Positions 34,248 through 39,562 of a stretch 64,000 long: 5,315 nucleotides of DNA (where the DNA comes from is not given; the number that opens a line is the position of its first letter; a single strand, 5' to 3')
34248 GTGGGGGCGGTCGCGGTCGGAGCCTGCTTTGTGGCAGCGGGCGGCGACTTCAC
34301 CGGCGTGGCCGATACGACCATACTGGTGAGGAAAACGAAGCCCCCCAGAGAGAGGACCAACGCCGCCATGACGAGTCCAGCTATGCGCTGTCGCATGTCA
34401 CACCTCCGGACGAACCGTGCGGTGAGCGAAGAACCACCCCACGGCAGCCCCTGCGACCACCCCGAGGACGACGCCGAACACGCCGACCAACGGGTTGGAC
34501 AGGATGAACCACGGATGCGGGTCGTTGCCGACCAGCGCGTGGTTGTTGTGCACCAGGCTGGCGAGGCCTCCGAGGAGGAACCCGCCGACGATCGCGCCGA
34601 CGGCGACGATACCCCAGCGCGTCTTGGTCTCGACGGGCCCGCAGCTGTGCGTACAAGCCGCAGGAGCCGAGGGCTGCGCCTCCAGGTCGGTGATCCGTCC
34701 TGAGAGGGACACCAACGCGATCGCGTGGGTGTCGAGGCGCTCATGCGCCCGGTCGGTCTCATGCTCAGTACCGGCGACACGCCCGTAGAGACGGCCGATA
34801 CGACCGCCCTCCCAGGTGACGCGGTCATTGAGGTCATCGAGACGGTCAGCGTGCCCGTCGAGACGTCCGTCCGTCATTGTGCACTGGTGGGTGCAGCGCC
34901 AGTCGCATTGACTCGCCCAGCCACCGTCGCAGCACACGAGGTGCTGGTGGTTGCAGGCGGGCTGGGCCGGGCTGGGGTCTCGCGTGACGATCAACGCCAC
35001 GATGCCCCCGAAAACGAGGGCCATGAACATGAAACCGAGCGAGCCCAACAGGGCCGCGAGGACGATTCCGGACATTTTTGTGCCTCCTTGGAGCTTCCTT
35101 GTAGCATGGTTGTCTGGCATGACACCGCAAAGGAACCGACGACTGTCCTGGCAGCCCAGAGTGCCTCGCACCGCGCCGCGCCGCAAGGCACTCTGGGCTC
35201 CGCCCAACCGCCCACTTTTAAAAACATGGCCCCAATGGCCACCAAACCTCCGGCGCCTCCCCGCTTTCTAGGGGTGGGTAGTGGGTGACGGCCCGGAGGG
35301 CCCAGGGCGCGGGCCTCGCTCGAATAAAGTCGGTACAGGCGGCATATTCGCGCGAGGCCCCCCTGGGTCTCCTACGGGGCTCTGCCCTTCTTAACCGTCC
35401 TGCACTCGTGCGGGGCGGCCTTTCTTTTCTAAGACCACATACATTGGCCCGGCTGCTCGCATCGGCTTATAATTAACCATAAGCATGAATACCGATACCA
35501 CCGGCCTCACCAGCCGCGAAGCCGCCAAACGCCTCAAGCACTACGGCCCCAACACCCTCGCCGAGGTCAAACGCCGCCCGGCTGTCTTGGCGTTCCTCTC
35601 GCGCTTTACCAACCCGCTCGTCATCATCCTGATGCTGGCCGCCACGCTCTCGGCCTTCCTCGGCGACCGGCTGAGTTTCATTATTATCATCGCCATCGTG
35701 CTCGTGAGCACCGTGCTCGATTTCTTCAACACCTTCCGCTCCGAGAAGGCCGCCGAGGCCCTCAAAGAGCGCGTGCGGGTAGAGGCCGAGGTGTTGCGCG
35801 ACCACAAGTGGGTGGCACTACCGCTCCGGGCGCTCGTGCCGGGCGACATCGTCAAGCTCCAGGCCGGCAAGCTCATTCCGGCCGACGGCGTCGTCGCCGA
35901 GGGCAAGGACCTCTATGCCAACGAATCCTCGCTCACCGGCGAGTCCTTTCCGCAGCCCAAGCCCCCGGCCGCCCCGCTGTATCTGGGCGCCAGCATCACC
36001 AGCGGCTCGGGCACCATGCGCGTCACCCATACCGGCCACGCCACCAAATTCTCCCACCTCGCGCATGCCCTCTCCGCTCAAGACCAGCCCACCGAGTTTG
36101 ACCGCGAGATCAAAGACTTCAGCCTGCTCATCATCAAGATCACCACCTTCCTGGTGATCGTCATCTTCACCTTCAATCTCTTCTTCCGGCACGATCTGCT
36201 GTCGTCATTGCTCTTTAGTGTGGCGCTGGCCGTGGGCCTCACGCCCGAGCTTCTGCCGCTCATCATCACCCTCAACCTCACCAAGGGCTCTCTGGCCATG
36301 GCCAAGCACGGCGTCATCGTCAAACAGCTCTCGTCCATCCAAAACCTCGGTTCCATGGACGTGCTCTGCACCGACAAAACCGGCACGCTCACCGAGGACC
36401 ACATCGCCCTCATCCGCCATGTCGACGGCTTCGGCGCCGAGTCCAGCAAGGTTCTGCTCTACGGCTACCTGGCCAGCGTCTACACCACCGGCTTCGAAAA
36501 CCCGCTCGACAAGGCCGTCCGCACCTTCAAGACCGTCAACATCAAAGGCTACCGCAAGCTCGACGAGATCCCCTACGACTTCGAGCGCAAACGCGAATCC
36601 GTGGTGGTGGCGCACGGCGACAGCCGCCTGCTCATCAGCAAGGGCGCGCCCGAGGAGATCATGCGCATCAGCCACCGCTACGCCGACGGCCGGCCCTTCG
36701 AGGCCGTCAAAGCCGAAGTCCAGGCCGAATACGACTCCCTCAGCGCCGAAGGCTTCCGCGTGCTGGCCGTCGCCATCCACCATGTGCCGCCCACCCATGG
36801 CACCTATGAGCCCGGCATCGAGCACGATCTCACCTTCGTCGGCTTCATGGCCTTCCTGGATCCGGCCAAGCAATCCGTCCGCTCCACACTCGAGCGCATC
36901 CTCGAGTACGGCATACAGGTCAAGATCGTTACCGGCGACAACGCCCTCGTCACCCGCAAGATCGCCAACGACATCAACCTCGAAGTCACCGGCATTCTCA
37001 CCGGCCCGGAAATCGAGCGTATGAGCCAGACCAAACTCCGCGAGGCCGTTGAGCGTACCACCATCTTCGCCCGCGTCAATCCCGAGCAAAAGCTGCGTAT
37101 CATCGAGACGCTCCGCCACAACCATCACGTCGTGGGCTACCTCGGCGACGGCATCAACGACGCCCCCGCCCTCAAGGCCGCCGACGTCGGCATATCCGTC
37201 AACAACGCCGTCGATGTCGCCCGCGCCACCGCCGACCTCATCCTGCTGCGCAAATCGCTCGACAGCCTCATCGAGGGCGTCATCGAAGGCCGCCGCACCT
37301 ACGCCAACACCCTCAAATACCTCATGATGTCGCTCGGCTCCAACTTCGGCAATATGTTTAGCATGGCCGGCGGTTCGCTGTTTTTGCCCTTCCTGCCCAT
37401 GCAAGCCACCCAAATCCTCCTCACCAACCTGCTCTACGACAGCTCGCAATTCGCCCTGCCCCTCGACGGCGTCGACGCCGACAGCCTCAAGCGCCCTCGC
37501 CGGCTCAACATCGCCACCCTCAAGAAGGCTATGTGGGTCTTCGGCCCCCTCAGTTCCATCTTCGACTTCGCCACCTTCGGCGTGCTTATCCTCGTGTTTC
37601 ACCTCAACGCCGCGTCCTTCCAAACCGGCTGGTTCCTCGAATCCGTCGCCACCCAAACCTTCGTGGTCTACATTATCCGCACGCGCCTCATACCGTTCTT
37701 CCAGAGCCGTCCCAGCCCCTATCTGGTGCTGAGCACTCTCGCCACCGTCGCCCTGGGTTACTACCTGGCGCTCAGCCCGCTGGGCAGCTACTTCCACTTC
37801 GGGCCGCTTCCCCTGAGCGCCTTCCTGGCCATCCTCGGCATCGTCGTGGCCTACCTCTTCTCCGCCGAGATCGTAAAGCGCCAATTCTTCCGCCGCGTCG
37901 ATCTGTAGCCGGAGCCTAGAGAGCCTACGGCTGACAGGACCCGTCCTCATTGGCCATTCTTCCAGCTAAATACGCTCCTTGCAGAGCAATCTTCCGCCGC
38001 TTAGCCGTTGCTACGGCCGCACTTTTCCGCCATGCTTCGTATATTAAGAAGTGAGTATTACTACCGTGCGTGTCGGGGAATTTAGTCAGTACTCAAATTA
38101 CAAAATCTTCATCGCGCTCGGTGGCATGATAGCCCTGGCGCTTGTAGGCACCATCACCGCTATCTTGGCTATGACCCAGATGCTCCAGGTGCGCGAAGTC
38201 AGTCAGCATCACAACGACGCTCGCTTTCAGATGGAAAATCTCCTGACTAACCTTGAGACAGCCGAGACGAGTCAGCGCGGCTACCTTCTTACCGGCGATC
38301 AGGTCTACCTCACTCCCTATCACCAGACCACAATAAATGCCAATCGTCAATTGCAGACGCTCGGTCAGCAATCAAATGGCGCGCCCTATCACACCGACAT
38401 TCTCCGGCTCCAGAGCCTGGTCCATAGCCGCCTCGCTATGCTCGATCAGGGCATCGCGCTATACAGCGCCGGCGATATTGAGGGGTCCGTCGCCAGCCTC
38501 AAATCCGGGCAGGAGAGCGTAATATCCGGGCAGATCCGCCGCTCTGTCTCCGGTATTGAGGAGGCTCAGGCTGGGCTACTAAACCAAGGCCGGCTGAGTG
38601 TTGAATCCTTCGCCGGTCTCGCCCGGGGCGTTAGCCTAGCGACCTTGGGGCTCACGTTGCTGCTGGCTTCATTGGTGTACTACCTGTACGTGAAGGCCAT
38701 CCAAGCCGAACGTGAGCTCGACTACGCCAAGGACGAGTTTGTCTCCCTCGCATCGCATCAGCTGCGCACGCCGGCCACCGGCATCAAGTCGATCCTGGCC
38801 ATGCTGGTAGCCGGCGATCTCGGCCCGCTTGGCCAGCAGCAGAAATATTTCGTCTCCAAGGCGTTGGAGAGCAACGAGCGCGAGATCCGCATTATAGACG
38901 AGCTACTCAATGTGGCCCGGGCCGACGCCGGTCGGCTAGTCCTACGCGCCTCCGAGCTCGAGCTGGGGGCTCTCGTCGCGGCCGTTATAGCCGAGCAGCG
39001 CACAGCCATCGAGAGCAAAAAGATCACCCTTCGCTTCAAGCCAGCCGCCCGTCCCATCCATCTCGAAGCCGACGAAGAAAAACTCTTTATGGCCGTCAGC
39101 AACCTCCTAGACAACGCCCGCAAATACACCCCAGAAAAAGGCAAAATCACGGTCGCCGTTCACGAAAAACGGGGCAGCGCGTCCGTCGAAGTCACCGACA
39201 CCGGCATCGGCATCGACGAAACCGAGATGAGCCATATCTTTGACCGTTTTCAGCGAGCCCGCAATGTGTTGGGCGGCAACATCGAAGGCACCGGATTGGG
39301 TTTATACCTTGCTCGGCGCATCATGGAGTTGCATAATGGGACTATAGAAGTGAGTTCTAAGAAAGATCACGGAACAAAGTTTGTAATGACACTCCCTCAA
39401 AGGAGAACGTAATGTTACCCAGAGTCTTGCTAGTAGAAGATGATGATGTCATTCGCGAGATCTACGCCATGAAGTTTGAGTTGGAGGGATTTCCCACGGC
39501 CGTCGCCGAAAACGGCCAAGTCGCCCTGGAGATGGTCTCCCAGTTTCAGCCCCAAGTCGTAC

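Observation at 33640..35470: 68% GC island with a two-gene operon of novel Cys-rich membrane and secreted proteins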

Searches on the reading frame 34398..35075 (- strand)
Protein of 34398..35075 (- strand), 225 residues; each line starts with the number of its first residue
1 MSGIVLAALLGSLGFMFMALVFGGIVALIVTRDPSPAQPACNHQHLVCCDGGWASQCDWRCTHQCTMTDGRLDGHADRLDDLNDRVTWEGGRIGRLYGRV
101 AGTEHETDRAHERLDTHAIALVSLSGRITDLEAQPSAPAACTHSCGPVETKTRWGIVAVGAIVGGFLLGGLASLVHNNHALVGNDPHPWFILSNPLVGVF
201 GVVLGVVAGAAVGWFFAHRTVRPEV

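Call 8: search_protein_families(library=pfam, proteins=[window:34398-35075:-], max_evalue=1)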
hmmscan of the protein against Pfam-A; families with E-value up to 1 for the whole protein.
window:34398-35075:- (225 aa): 1 family
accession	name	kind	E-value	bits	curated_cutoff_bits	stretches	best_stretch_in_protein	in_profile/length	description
PF23991.1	DUF7310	-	0.25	12.3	40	0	106-134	24-52/83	Coiled-coil region of unknown function (DUF7310)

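Call 9: search_protein_families(library=ncbifam, proteins=[window:34398-35075:-], max_evalue=10)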
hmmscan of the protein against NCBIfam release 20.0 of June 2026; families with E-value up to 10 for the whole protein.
window:34398-35075:- (225 aa): 0 families

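Call 11: find_homologous_proteins(query=window:34398-35075:-, max_evalue=0.01)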
Query window:34398-35075:- (225 aa): 1 proteins with E <= 0.01 among 8000 candidates.
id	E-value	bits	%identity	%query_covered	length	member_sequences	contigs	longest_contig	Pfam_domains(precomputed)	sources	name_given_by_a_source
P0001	2.9e-151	520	100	100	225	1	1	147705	-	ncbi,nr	ncbi:MAG: hypothetical protein JWN01_565 [Patescibacteria group bacterium]|nr:hypothetical protein [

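Call 14: search_protein_families(library=phrogs, proteins=[window:34398-35075:-], max_evalue=1)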
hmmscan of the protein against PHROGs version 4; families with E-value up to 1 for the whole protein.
window:34398-35075:- (225 aa): 3 families
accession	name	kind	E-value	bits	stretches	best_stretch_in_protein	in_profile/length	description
phrog_27498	-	unknown function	0.048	15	0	17-52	24-55/116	-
phrog_31912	-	unknown function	0.049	14.4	1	155-217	55-119/149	-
phrog_16606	-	unknown function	0.082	14.2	1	16-65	22-71/104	-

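Call 15: find_encoding_contigs(protein=P0001, flank=10000, max_places=4)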
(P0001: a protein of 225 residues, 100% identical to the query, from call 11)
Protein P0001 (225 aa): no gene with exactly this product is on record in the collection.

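Call 17: search_dna_similar(query=window:34398-35075:-, collection=phages, mode=protein, max_evalue=1)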
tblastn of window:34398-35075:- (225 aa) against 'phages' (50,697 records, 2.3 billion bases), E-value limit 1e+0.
Records with a match: 1; places in all: 1; records where one place covers at least 80% of the query: 0.
Best place of each record, by identity: <60% 1.
By first word of the organism name: Bacteriophage 1.
By host as written in the record: - 1.
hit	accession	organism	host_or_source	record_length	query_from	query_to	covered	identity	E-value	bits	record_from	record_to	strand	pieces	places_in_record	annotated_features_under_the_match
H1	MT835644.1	Bacteriophage sp.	human fecal samples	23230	57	143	39%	27.8%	7e-1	37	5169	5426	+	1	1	record has no annotation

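Call 82: predict_structure(protein=window:34401-35075:-)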
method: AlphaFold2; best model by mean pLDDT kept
length: 225 residues; sequences in the alignment: 1
mean_pLDDT: 57.3   pTM: 0.28
mean pLDDT of the five models: 57.3, 54.7, 53.1, 51.7, 51.5
residues with pLDDT >= 90: 0; 70-90: 38; 50-70: 118; < 50: 69
segments of 3 or more residues with pLDDT < 50: 32-58, 60-72, 133-143, 145-149, 151-155
pLDDT, mean of each block of 10 residues (from residue 1): 70 73 65 41 40 42 42 57 71 64 65 64 58 42 46 50 62 60 53 62 73 67 48
secondary structure, 60 per line:
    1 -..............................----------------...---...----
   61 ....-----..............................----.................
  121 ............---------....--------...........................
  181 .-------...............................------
elements in order: H2-31 E61-64 H70-99 H104-132 E142-145 H154-181 H189-219

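Call 95: search_protein_families(library=padloc, proteins=[window:34401-35075:-], max_evalue=1)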
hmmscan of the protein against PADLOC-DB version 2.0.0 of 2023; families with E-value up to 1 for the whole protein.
window:34401-35075:- (225 aa): 0 families

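Call 96: search_solved_structures(query=window:34401-35075:-, max_evalue=10)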
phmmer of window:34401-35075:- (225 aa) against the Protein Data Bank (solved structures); distinct sequences matched with E-value up to 10: 0.

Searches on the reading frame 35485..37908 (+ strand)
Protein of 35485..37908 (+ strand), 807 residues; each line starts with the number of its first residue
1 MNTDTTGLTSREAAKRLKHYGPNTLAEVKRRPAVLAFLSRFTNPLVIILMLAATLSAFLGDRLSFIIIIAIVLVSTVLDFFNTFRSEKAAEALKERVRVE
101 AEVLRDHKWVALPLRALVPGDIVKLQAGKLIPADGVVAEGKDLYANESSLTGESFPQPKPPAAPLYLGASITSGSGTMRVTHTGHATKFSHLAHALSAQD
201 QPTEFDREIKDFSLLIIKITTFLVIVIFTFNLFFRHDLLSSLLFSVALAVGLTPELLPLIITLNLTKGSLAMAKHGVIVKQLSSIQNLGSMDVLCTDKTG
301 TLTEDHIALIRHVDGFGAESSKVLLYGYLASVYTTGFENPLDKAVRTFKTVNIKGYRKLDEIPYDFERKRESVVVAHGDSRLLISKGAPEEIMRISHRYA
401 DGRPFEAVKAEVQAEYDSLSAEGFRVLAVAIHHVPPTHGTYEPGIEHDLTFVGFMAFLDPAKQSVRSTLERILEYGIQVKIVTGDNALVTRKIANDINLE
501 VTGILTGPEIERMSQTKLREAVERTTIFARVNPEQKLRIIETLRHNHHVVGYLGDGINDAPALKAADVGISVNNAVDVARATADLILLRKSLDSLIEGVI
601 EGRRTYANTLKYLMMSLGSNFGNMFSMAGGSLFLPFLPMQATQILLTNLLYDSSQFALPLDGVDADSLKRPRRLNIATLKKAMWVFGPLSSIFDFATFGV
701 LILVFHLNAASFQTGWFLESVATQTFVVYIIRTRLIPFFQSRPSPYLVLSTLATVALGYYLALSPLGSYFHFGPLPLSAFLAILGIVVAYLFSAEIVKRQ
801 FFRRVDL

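Call 8: search_protein_families(library=pfam, proteins=[window:35485-37908:+], max_evalue=1)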
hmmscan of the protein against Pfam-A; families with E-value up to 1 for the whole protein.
window:35485-37908:+ (807 aa): 7 families
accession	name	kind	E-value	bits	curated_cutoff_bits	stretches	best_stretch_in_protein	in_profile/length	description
PF00122.25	E1-E2_ATPase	-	2.6e-43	148.1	28.1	1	99-275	5-181/181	E1-E2 ATPase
PF00689.26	Cation_ATPase_C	-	8.9e-26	91.2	27.3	1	636-799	1-174/175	Cation transporting ATPase, C-terminus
PF00690.31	Cation_ATPase_N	-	2.8e-17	62.6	20.4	1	3-56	16-69/69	Cation transporter/ATPase, N-terminus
PF00702.32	Hydrolase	-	4.2e-12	47.3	26.4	1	291-567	1-191/191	haloacid dehalogenase-like hydrolase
PF13246.12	Cation_ATPase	-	2.2e-05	24.8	21.7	1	354-394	44-86/91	Cation transport ATPase (P-type)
PF08282.18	Hydrolase_3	-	5.9e-05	23.4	20.9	1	540-590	196-246/255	haloacid dehalogenase-like hydrolase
PF17171.9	GST_C_6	-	0.089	13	28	0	324-349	29-55/64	Glutathione S-transferase, C-terminal domain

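Call 25: find_related_loci(query=window:35485-37908:+, collection=genome_contigs, flank=10000)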
Query window:35485-37908:+ (807 aa) in genome_contigs; peptide patterns used: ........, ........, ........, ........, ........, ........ (x = any residue, [..] = any of these).
600 stretches matched a pattern (row limit reached: there are more); 600 encode a relative of the query (tblastn E <= 1e-3); the best 80 are kept; 80 distinct loci.
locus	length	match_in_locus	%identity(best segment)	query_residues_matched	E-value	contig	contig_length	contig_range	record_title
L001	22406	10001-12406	81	5-807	0e+0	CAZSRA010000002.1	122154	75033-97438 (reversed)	MAG TPA_asm: uncultured Candidatus Saccharimonadales bacterium isolate SRP200132_co1_243 genome assembly, contig: NODE_1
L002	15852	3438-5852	79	1-806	0e+0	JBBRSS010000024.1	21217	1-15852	MAG: Candidatus Saccharimonadia bacterium isolate La2_metabat2.113 La2_metabat2.113_K_1422711L21217_cov_28.2690, whole g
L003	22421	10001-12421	80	1-807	0e+0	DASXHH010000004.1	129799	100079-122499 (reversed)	MAG TPA_asm: Candidatus Saccharimonadia bacterium isolate SMAG_U5188 k141_1941951, whole genome shotgun sequence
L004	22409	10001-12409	62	6-807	0e+0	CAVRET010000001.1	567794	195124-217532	MAG: uncultured bacterium isolate MFD04463.bin.1.58 genome assembly, contig: contig_10049, whole genome shotgun sequence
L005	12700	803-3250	50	1-807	0e+0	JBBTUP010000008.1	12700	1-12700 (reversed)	MAG: Patescibacteria group bacterium isolate H41-bin126_1 H41_bin126_1_000000000008, whole genome shotgun sequence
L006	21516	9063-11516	49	7-807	0e+0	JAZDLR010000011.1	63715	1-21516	MAG: Candidatus Komeilibacteria bacterium isolate MEGAHIT-group-0.611 k141_247355, whole genome shotgun sequence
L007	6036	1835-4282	50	7-805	0e+0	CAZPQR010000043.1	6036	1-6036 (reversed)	MAG TPA_asm: uncultured Gammaproteobacteria bacterium isolate SRP189682_co1_236 genome assembly, contig: NODE_36494_leng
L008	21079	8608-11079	50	1-806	0e+0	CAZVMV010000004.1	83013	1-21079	MAG TPA_asm: uncultured Gammaproteobacteria bacterium isolate SRP173033_co2_263 genome assembly, contig: NODE_88_length_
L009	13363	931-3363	49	7-805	0e+0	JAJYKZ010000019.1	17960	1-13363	MAG: bacterium isolate DBS2-1.bin57 NODE_5578_length_17960_cov_2.381428, whole genome shotgun sequence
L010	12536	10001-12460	50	2-804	0e+0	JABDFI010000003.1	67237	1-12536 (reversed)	MAG: Chlamydiae bacterium isolate BWOrgHeat_Nextera88_MAG2 3300020970.a:Ga0206972_1009, whole genome shotgun sequence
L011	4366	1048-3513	48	1-804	0e+0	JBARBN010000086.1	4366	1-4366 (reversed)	MAG: Nitrospirota bacterium isolate MFD05764_ilm_asm_bin136 k127_982788, whole genome shotgun sequence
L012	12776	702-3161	49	2-804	0e+0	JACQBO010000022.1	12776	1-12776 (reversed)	MAG: Candidatus Kerfeldbacteria bacterium isolate NC_groundwater_944_Pr1_S-0.2um_54_28 Montesol18-Sp2_coassembly_scaffol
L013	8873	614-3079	49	1-804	0e+0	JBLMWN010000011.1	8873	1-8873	MAG: Betaproteobacteria bacterium isolate MAG281 PRJNA957066_bin7_renamed_12, whole genome shotgun sequence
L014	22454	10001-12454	48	7-807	0e+0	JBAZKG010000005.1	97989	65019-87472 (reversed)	MAG: Patescibacteria group bacterium isolate SO_2017_LW4_138 scaffold_685_c1_LW137-91_2017, whole genome shotgun sequenc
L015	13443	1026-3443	56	4-806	0e+0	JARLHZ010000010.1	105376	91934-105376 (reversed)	MAG: Candidatus Doudnabacteria bacterium isolate MAG_CO250 MetaCoAG_Bin_250_Oxic_k141_445987, whole genome shotgun seque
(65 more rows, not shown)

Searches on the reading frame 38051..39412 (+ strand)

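Call 8: search_protein_families(library=pfam, proteins=[window:38051-39412:+], max_evalue=1)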
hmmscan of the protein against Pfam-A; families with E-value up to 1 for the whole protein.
window:38051-39412:+ (453 aa): 7 families
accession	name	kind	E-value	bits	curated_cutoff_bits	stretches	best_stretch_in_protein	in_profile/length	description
PF02518.31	HATPase_c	-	4.1e-30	104.9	26.4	1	341-451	2-110/111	Histidine kinase-, DNA gyrase B-, and HSP90-like ATPase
PF05227.19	CHASE3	-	3.2e-22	79.3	28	1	51-179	5-134/138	CHASE3 domain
PF00512.31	HisKA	-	1.1e-11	45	26.9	1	226-294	1-66/66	His Kinase A (phospho-acceptor) domain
PF13581.12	HATPase_c_2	-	0.00012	22.5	27.4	1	348-447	39-126/127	Histidine kinase-like ATPase domain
PF13589.12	HATPase_c_3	-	0.00063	20.2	25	1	346-423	4-82/137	Histidine kinase-, DNA gyrase B-, and HSP90-like ATPase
PF17319.7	DUF5362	-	0.024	14.9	25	1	20-60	15-55/94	Family of unknown function (DUF5362)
PF14501.12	HATPase_c_5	-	0.061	13.7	22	1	345-438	6-92/102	GHKL domain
